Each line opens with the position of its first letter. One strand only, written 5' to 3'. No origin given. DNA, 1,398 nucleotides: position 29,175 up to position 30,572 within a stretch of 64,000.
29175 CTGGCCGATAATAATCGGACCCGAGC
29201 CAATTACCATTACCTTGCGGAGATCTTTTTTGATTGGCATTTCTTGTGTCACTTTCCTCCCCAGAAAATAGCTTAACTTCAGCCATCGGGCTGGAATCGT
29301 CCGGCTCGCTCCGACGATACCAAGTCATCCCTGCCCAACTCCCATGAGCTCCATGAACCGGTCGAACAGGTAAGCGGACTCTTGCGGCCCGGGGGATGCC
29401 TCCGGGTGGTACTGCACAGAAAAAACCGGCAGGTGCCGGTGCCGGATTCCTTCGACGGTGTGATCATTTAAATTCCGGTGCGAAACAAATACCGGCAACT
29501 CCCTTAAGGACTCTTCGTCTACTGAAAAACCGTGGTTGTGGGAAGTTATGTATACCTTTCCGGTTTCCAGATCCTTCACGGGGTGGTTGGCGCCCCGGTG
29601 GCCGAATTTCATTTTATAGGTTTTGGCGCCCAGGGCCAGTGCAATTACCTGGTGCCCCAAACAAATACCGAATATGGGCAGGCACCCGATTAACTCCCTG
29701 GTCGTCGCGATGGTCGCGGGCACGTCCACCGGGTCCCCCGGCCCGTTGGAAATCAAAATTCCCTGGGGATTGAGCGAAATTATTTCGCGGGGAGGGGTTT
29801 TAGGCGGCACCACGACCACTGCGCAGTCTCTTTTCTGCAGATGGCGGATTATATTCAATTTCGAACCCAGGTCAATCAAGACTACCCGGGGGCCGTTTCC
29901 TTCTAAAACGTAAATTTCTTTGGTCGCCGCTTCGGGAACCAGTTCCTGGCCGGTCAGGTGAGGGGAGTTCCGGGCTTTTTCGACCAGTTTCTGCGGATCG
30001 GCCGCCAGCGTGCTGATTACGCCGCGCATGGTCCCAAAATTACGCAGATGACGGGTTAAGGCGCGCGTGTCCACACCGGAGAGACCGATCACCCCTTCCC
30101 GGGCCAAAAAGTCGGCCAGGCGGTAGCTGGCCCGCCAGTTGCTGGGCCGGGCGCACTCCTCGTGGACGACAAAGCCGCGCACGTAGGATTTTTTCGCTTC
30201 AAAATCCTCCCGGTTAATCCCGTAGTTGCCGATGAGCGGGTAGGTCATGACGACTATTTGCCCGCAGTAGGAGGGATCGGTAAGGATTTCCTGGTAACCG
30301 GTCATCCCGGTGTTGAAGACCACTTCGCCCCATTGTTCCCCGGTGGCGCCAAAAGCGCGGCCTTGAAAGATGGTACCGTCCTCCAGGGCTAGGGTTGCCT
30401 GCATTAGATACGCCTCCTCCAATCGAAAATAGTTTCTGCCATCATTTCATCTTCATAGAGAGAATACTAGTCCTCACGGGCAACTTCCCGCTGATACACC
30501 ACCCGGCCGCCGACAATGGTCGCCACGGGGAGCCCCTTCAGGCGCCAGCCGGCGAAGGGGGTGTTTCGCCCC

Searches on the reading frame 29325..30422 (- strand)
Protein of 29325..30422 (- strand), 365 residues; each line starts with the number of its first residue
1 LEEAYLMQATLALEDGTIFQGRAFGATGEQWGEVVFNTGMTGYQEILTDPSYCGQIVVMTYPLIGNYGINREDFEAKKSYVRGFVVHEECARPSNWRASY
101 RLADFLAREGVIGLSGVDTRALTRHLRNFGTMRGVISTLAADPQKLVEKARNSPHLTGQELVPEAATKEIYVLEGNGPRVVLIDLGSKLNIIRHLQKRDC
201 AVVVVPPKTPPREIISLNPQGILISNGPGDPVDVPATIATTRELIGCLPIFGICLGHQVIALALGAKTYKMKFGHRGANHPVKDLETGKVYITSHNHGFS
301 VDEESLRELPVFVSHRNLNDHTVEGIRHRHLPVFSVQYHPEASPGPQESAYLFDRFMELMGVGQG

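Call 54: search_protein_families(library=ncbifam, proteins=[window:29325-30422:-], max_evalue=0.00001)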
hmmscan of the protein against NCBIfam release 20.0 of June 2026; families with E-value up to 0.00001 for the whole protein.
window:29325-30422:- (365 aa): 20 families
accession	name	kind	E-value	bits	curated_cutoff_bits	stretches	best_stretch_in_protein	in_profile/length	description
TIGR01368.1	CPSaseIIsmall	equivalog_domain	2.1e-153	510.6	307.35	1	9-360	1-359/361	glutamine-hydrolyzing carbamoyl-phosphate synthase small subunit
NF009475.0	PRK12838.1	equivalog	1.6e-143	478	221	1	7-362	1-355/359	carbamoyl phosphate synthase small subunit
NF011201.0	PRK14607.1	equivalog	2.6e-23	82.5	670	1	192-358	16-187/534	bifunctional anthranilate synthase component II/anthranilate phosphoribosyltransferase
TIGR00566.1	trpG_papA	subfamily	8.9e-19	68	121.05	1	190-343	14-177/192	glutamine amidotransferase of anthranilate synthase or aminodeoxychorismate synthase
NF005271.0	PRK06774.1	equivalog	3.5e-16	59.2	340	1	212-356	37-188/191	aminodeoxychorismate synthase component II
NF005946.0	PRK08007.1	equivalog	4e-16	59.1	332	1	213-348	38-177/187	aminodeoxychorismate synthase component 2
NF005799.0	PRK07649.1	equivalog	6e-16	58.6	327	1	212-342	37-171/195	aminodeoxychorismate/anthranilate synthase component II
NF010081.0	PRK13566.1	equivalog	1.2e-15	56.8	645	1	164-342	515-700/729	anthranilate synthase component I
NF001975.0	PRK00758.1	equivalog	1.9e-15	56.9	198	1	190-359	16-181/185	GMP synthase subunit A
TIGR01823.1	PabB-fungal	equivalog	4.4e-15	55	442.55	1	220-359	55-203/742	aminodeoxychorismate synthase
TIGR00888.1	guaA_Nterm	equivalog_domain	2.2e-14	53.3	172.15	1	181-358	2-182/188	glutamine-hydrolyzing GMP synthase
NF005849.0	PRK07765.1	equivalog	3.8e-14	52.5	308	1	217-342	45-175/219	aminodeoxychorismate/anthranilate synthase component II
NF006462.0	PRK08857.1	equivalog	6.9e-14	51.9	345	1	214-344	39-178/193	aminodeoxychorismate/anthranilate synthase component II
NF005367.0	PRK06895.1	equivalog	4.3e-12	46.3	265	1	221-342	46-172/190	anthranilate synthase component II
TIGR01815.1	TrpE-clade3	equivalog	9e-12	43.8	739.15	1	175-342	514-688/717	anthranilate synthase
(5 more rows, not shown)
